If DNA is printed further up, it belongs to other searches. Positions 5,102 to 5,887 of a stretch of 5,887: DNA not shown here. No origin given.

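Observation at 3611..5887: Tightly coupled minus-strand operon of four (possibly five or more) unassignable genes next to core housekeeping genes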

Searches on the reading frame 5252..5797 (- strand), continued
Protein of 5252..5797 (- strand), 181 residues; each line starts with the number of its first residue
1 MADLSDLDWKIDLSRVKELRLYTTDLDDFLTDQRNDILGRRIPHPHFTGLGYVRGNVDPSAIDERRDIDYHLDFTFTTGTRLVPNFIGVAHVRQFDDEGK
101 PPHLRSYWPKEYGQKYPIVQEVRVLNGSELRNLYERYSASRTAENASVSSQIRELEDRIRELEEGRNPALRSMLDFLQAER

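Call 58: find_encoding_contigs(protein=P0016, flank=10000, max_places=3)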
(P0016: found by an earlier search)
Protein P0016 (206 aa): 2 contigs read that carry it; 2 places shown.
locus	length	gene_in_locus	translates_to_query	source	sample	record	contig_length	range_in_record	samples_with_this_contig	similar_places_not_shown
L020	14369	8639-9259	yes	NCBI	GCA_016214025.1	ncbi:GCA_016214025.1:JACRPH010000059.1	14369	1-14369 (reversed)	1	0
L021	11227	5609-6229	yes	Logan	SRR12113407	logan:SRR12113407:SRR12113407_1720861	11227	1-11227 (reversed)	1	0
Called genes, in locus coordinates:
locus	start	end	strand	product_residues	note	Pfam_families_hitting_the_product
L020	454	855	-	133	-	PF01850:PIN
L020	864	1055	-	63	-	-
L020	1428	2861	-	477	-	PF13229:Beta_helix, PF05048:NosD, PF13229:Beta_helix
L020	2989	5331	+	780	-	PF18915:DUF5667 (weak)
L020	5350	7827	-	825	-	PF02359:CDC48_N, PF00004:AAA, PF07724:AAA_2 (weak), PF13191:AAA_16 (weak), PF17862:AAA_lid_3, PF05496:RuvB_N (weak), PF00004:AAA, PF17862:AAA_lid_3, +18 more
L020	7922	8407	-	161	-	-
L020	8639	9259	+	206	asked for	PF03602:Cons_hypoth95, PF05175:MTS, PF06325:PrmA, PF13847:Methyltransf_31 (weak), PF13649:Methyltransf_25 (weak)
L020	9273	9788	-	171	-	-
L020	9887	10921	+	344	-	PF13462:Thioredoxin_4, PF01323:DSBA (weak)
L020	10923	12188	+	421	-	PF00266:Aminotran_5, PF00155:Aminotran_1_2 (weak), PF01041:DegT_DnrJ_EryC1 (weak), PF01212:Beta_elim_lyase, PF01276:OKR_DC_1 (weak)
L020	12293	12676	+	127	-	-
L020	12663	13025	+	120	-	-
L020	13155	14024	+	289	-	-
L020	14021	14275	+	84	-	-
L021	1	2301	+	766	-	?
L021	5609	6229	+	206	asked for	PF03602:Cons_hypoth95, PF05175:MTS, PF06325:PrmA, PF13847:Methyltransf_31 (weak), PF13649:Methyltransf_25 (weak)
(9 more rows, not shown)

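Call 59: find_encoding_contigs(protein=P0014, flank=10000, max_places=6)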
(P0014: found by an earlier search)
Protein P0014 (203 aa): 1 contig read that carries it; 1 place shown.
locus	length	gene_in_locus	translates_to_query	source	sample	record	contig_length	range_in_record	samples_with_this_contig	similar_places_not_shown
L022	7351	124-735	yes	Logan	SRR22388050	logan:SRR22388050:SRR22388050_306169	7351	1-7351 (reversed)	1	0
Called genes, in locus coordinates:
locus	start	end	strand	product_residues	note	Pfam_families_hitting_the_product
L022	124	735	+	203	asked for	PF01163:RIO1, PF01636:APH (faint), PF00069:Pkinase, PF06293:Kdo (weak), PF03109:ABC1 (weak)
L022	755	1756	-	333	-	PF02661:Fic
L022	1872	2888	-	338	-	-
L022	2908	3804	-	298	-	-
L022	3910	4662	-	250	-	PF01978:TrmB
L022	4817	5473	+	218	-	-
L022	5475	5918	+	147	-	-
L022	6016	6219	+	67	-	-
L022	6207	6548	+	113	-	-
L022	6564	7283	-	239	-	PF05430:Methyltransf_30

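Call 62: find_homologous_proteins(query=L022:1872-2888:-, max_evalue=0.01)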
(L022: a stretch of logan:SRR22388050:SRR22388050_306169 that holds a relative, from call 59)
Query L022:1872-2888:- (338 aa): 4 proteins with E <= 0.01 among 1323 candidates.
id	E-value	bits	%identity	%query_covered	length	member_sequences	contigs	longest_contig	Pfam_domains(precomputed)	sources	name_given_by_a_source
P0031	2.5e-227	771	100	100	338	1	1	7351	-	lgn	-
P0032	1.2e-188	644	84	100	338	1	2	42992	-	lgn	-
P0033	3.2e-176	603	79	100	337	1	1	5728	-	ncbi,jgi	jgi:hypothetical protein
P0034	5.0e-84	300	45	100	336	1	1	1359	-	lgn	-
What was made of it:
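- Homologues P0031-34 are 336-338 aa, including one at 45% identity (call 62).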

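Call 67: search_solved_structures(query=P0031, max_evalue=10)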
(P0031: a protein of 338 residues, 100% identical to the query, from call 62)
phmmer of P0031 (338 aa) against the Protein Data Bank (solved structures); distinct sequences matched with E-value up to 10: 0.

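Call 68: search_solved_structures(query=L006:6992-7918:+, max_evalue=10)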
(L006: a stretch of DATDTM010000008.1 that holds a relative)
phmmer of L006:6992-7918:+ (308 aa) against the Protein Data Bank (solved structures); distinct sequences matched with E-value up to 10: 1.
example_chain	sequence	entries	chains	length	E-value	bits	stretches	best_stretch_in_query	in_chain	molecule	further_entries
8blj_A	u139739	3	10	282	1.9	11.1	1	79-124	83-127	Glutamate receptor ionotropic, delta-1,Isoform 2 of Glutamate receptor ionotropic, delta-1 | Glutamate receptor ionotropic, delta-1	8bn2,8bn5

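Call 70: search_protein_families(library=pfam, proteins=[P0031, P0034, L022:2908-3804:-, L022:3910-4662:-, L022:755-1756:-], max_evalue=0.1)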
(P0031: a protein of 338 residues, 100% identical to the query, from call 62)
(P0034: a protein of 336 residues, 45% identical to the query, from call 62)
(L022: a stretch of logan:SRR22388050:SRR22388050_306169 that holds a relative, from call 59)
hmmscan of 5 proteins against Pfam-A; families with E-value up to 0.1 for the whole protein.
P0031 (338 aa): 0 families

P0034 (336 aa): 2 families
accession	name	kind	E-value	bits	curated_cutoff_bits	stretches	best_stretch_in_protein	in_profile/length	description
PF20203.3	DUF6565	-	0.053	14.3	24.5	0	59-85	21-46/86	Domain of unknown function (DUF6565)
PF13387.12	Lnb_N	-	0.053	13.5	22.2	0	38-83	69-117/175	Lnb N-terminal periplasmic domain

L022:2908-3804:- (298 aa): 1 family
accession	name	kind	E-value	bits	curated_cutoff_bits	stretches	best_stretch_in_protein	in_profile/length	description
PF05754.19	DUF834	-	0.022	15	23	0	36-67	16-47/52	Domain of unknown function (DUF834)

L022:3910-4662:- (250 aa): 2 families
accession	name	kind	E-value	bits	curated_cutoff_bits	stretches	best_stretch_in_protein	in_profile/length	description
PF01978.25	TrmB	-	2.7e-14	53.2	25.6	1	7-74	1-67/68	Sugar-specific transcriptional regulator TrmB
PF08221.17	HTH_9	-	0.032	14.8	23.4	1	18-59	17-58/62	RNA polymerase III subunit RPC82 helix-turn-helix domain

L022:755-1756:- (333 aa): 1 family
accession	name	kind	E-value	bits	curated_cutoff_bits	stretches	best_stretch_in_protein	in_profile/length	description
PF02661.23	Fic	-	1.3e-22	80.9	24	1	172-268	2-93/93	Fic/DOC family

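Call 75: find_related_loci(query=A1, collection=viral_contigs, flank=8000)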
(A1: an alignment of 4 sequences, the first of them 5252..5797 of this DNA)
Query A1 (181 aa) in viral_contigs; peptide patterns used: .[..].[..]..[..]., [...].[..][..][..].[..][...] (x = any residue, [..] = any of these).
138 stretches matched a pattern, but none encodes a relative of the query by tblastn (E <= 1e-3).

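Call 76: find_related_loci(query=P0031, collection=viral_contigs, flank=8000)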
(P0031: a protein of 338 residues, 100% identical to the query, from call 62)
Query P0031 (338 aa) in viral_contigs; peptide patterns used: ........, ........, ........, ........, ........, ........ (x = any residue, [..] = any of these).
1 stretches matched a pattern, but none encodes a relative of the query by tblastn (E <= 1e-3).

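Call 83: search_solved_structures(query=A5, max_evalue=10)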
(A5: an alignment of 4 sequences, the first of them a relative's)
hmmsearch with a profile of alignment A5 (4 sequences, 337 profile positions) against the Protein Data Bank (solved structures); distinct sequences matched with E-value up to 10: 1.
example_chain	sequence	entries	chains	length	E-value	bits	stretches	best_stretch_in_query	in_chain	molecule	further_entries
6vp8_C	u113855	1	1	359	0.88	11.8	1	179-229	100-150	Leucine-rich repeat serine/threonine-protein kinase 2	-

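Call 84: search_solved_structures(query=A6, max_evalue=10)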
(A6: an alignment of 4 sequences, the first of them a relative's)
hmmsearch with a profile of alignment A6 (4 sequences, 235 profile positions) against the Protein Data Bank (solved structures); distinct sequences matched with E-value up to 10: 1.
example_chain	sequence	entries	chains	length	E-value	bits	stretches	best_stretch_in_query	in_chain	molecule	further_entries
6snr_A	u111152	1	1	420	0.4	13.4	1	43-110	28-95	Lipid II:glycine glycyltransferase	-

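Call 87: search_protein_families(library=padloc, proteins=[P0031, L006:6992-7918:+, L022:2908-3804:-, P0008, P0005, P0006, P0007, L022:755-1756:-], max_evalue=0.1)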
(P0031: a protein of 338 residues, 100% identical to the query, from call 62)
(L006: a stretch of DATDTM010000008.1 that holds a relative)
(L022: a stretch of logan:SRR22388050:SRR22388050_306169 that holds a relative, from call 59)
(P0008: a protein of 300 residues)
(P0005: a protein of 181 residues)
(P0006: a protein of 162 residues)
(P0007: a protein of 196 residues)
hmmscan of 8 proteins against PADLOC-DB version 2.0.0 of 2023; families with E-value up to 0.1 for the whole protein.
P0031 (338 aa): 0 families

L006:6992-7918:+ (308 aa): 0 families

L022:2908-3804:- (298 aa): 2 families
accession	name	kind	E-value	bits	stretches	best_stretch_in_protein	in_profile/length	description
PDLC00790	Cyclase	-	0.016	12.5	1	47-98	30-80/310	oligonucleotide-cyclase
PDLC01978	CARF_m11--CARF_HEPNnew_CARF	-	0.045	10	1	31-80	5-54/750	-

P0008 (300 aa): 0 families

P0005 (181 aa): 0 families

P0006 (162 aa): 0 families

P0007 (196 aa): 0 families

L022:755-1756:- (333 aa): 9 families
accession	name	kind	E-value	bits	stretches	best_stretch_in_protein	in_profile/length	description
PDLC04840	PDC-S04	-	4.5e-36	122.7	1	116-310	14-216/227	-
PDLC04836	PDC-S04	-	3.2e-35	119.5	1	111-317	23-238/244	-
PDLC04837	PDC-S04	-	2.1e-32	110.3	1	107-304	19-219/234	-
PDLC03963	SoFic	-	1.2e-29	101.8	1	106-318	51-269/361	-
PDLC04966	PDC-S24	-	8.2e-13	46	1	169-275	229-343/497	-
PDLC04839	PDC-S04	-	2.6e-12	44.9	1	130-296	21-189/205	-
PDLC04838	PDC-S04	-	1.6e-07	29.3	1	195-291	87-184/209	-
PDLC04841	PDC-S04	-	9.8e-05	20.1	1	245-319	205-284/292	-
PDLC04842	PDC-S04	-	0.00022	19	1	246-294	108-156/202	-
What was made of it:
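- Closest known: Defence islands and candidate systems in PADLOC. Same: A SoFic-like gene (E 4.5e-36) occupies the adjacent position in relative L022 (calls 59, 87).
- A SoFic-type Fic gene occupies the neighbouring position in relative L022 (calls 59, 87).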

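Call 88: search_protein_families(library=ncbifam, proteins=[P0031, L006:6992-7918:+, L022:2908-3804:-, P0008, P0005, P0006, P0007], max_evalue=0.1)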
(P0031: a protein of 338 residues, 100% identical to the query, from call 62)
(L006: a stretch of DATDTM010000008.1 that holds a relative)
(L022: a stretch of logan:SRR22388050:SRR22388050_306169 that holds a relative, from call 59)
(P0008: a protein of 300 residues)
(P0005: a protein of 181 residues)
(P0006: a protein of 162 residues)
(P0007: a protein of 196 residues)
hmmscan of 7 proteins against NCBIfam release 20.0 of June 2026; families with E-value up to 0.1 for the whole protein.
P0031 (338 aa): 1 family
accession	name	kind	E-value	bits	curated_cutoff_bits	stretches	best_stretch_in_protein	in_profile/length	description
NF047759.1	LBF_1134_fam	equivalog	0.066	13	200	0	156-254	51-152/196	LBF_1134 family protein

L006:6992-7918:+ (308 aa): 0 families

L022:2908-3804:- (298 aa): 0 families

P0008 (300 aa): 0 families

P0005 (181 aa): 0 families

P0006 (162 aa): 0 families

P0007 (196 aa): 0 families

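Call 96: list_cluster_members(proteins=[L001:7522-8532:+, L001:9686-10435:-, L001:9162-9677:+, L006:6992-7918:+, P0004, L006:8528-9286:-, L014:994-1920:+, P0006, L014:2551-3315:-, P0005])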
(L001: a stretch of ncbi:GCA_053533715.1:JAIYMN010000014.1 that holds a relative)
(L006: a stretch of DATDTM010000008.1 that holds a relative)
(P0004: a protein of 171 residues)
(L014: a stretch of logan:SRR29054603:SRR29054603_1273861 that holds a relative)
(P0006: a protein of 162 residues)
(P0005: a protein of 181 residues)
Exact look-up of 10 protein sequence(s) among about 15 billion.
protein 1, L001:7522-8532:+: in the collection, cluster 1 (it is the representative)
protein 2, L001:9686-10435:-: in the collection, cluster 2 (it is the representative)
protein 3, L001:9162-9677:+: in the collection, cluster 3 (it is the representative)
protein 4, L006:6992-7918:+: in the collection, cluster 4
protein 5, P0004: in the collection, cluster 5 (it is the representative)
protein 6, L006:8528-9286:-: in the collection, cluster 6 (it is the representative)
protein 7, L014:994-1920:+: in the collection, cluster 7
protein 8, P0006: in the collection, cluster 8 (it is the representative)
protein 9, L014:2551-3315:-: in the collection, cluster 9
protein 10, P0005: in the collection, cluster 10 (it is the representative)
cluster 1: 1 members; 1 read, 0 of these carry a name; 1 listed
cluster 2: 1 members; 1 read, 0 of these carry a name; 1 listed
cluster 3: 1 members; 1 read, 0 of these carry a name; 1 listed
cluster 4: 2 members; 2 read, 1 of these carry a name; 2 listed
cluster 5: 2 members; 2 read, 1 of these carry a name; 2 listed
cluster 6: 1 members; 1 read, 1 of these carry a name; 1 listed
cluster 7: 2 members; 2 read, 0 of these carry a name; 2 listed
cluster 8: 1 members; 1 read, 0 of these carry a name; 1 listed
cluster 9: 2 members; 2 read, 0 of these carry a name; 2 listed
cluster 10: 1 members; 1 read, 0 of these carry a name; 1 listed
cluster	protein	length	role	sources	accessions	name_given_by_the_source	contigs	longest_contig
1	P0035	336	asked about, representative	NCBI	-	-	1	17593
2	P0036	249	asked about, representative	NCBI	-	-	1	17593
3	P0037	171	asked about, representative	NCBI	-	-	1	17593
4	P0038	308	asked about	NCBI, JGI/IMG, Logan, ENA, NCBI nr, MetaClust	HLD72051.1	MAG TPA: hypothetical protein VJA23_00550 [Candidatus Nanoarchaeia archaeon] | hypothetical protein [Candidatus Nanoarchaeia archaeon] | \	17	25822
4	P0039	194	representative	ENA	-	-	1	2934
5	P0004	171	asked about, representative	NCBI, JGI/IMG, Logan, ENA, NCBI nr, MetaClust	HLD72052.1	MAG TPA: hypothetical protein VJA23_00555 [Candidatus Nanoarchaeia archaeon] | hypothetical protein [Candidatus Nanoarchaeia archaeon] | \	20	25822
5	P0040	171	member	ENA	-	-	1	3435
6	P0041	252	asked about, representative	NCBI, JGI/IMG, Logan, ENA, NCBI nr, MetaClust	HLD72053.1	MAG TPA: diphthine synthase [Candidatus Nanoarchaeia archaeon] | diphthine synthase [Candidatus Nanoarchaeia archaeon] | \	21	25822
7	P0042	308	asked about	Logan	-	-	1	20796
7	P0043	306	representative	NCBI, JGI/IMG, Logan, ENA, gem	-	-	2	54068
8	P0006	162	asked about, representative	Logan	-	-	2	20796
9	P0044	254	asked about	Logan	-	-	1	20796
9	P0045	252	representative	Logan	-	-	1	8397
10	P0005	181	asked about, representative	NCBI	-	-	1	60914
